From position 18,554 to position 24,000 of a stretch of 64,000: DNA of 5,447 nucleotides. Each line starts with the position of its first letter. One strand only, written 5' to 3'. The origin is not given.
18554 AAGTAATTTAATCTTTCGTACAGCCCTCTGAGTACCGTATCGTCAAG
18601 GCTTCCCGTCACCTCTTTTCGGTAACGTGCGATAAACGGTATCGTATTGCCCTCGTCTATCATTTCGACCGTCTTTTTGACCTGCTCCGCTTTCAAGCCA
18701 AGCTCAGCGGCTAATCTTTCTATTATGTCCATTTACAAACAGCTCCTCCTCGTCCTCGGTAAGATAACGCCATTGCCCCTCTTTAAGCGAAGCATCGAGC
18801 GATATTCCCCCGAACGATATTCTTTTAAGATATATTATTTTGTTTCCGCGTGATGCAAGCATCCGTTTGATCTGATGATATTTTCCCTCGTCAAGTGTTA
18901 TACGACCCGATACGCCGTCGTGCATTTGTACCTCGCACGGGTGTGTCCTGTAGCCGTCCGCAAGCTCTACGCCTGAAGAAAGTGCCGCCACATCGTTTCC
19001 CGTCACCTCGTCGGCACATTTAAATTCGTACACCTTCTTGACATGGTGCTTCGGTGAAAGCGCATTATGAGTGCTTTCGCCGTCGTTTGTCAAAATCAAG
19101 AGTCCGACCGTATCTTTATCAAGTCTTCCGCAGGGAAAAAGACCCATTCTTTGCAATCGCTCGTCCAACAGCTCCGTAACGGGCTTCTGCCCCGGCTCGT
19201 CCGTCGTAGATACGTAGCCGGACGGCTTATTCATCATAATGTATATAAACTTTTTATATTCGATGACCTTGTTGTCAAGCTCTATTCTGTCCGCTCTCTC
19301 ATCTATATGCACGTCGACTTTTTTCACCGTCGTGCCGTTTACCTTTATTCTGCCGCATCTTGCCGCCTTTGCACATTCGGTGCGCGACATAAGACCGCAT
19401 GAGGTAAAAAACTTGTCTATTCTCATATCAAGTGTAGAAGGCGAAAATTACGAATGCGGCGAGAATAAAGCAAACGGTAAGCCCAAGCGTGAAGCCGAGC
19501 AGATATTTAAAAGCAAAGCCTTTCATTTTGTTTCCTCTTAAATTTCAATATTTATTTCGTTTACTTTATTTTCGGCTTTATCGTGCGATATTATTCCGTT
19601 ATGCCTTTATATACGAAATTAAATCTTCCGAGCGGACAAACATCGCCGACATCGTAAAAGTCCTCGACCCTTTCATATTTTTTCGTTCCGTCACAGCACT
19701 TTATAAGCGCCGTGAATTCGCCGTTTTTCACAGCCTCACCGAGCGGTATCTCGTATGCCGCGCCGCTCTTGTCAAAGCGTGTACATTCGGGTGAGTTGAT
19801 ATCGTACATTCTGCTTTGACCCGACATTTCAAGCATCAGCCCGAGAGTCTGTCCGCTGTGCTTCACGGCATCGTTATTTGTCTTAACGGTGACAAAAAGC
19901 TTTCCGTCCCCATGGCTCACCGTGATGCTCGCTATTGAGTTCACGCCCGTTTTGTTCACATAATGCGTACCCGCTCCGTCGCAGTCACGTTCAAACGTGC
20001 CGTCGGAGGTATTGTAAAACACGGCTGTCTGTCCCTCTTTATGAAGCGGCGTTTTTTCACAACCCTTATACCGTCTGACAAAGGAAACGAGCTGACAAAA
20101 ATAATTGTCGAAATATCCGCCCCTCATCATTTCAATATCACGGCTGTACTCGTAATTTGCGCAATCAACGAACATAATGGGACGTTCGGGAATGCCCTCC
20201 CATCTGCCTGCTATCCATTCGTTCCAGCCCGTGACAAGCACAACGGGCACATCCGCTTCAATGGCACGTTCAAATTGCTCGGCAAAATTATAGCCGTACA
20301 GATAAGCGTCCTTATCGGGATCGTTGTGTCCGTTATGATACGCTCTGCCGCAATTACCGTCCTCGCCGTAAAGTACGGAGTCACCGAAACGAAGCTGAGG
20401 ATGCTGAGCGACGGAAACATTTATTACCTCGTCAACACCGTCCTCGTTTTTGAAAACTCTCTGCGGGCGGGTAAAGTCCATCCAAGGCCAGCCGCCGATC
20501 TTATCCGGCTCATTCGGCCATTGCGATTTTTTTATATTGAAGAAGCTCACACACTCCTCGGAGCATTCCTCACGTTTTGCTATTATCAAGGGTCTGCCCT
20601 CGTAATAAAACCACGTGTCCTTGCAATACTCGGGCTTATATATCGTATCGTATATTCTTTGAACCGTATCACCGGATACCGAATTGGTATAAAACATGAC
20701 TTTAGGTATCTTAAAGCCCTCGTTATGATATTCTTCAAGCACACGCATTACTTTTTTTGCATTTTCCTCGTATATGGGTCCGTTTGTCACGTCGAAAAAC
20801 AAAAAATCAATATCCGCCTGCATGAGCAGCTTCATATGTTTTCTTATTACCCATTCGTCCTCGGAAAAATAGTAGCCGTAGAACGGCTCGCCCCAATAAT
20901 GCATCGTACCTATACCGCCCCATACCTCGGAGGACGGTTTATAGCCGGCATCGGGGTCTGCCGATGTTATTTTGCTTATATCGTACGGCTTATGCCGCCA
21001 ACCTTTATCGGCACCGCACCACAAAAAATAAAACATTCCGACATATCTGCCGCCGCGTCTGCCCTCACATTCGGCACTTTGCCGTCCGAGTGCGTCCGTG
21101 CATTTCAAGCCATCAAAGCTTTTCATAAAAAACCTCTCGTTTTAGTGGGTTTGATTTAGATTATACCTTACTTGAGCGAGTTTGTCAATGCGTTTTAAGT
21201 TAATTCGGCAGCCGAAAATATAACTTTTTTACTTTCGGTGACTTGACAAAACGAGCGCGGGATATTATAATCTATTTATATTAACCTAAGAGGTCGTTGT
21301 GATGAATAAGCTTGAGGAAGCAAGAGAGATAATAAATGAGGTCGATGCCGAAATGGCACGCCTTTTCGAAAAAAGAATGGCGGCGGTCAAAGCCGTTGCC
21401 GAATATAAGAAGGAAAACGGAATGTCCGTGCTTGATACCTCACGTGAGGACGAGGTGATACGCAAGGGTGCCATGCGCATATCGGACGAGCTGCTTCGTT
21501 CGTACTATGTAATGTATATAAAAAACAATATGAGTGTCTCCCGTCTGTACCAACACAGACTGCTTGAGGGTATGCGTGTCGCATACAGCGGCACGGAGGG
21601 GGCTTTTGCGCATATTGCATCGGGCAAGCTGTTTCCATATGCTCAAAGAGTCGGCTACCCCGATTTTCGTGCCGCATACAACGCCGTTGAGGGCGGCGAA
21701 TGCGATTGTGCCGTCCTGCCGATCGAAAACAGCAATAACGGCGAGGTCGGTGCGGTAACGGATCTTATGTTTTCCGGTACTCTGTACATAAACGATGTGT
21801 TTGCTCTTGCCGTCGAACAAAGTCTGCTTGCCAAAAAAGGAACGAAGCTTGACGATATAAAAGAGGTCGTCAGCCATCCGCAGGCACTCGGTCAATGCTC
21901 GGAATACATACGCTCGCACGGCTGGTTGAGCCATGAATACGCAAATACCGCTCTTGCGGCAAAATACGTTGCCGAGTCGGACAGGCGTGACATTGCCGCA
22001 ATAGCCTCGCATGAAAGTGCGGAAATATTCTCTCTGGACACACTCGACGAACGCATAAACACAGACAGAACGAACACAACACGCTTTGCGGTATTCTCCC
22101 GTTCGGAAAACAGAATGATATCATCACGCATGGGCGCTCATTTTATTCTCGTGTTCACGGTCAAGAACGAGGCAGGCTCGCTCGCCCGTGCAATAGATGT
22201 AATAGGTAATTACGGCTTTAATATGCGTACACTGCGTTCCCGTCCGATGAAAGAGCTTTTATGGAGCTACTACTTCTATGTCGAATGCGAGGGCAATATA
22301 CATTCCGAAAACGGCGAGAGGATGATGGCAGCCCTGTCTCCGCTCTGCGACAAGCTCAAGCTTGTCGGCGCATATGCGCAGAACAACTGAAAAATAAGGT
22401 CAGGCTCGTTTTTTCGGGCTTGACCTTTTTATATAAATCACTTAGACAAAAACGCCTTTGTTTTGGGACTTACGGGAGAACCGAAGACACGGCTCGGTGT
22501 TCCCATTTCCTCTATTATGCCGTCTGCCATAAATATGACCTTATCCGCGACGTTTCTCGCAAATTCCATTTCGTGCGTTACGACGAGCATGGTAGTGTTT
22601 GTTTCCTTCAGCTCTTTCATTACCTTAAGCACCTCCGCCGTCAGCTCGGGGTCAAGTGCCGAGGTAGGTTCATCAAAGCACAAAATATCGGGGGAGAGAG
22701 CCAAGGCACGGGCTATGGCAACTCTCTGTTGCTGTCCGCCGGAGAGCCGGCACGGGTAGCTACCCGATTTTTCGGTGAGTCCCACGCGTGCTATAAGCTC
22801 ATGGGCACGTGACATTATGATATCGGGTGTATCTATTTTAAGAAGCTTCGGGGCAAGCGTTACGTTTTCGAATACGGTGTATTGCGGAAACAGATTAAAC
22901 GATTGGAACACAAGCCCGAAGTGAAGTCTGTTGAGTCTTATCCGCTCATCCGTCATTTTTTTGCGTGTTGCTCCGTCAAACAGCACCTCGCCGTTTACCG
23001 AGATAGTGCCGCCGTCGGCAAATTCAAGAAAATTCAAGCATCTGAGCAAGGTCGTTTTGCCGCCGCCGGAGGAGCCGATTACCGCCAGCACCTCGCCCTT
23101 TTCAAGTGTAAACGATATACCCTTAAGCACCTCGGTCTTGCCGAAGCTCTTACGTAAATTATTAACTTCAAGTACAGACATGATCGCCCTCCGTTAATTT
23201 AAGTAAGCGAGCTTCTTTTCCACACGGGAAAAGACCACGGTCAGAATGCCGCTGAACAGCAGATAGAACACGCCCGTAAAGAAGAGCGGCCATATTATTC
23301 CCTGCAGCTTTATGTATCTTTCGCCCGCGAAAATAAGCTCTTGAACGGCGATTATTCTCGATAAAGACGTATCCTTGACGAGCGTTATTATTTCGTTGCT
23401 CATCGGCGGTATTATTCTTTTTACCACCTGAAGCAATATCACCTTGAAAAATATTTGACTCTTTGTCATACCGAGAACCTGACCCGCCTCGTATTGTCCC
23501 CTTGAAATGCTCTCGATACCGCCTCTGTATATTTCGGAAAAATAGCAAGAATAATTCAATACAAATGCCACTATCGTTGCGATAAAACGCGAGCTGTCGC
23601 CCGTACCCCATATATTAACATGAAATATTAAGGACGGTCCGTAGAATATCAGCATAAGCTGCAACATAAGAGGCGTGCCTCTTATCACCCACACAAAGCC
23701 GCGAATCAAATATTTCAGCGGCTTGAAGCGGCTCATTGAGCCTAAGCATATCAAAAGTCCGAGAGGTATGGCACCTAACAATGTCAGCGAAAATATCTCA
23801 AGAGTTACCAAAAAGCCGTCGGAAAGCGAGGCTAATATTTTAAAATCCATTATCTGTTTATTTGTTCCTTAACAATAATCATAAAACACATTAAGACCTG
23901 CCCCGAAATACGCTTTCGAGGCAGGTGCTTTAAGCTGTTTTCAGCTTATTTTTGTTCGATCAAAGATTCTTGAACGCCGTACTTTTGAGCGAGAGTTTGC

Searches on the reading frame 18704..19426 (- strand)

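Call 61: search_protein_families(library=pfam, proteins=[window:18704-19426:-], max_evalue=0.00001)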
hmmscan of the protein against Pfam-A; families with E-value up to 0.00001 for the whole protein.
window:18704-19426:- (240 aa): 1 family
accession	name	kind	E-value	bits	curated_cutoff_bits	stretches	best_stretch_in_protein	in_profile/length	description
PF00849.27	PseudoU_synth_2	-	1e-17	65.2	26.8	1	62-192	2-152/152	RNA pseudouridylate synthase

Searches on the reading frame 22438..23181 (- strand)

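Call 61: search_protein_families(library=pfam, proteins=[window:22438-23181:-], max_evalue=0.00001)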
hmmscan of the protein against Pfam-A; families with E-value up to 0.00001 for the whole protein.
window:22438-23181:- (247 aa): 3 families
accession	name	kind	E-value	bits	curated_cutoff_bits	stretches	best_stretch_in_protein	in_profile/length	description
PF00005.33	ABC_tran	-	5.4e-33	114.9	25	1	19-174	1-137/137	ABC transporter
PF13304.12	AAA_21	-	9.3e-14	52.6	27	1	153-206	244-301/304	AAA domain, putative AbiEii toxin, Type IV TA system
PF02463.25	SMC_N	-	1.1e-07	32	40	1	31-216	26-209/220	RecF/RecN/SMC N terminal domain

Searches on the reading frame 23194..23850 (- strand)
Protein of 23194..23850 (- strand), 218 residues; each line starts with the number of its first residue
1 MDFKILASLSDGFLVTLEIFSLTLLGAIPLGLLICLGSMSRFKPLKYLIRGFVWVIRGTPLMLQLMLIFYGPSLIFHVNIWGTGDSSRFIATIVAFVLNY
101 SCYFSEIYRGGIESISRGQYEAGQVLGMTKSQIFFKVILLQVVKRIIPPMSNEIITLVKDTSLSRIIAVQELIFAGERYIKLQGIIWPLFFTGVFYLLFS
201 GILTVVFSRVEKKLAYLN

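Call 61: search_protein_families(library=pfam, proteins=[window:23194-23850:-], max_evalue=0.00001)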
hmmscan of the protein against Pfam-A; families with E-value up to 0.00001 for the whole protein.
window:23194-23850:- (218 aa): 1 family
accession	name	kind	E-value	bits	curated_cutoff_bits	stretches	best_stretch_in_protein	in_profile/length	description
PF00528.27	BPD_transp_1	-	5.2e-21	75.6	26.4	1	27-214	1-182/184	Binding-protein-dependent transport system inner membrane component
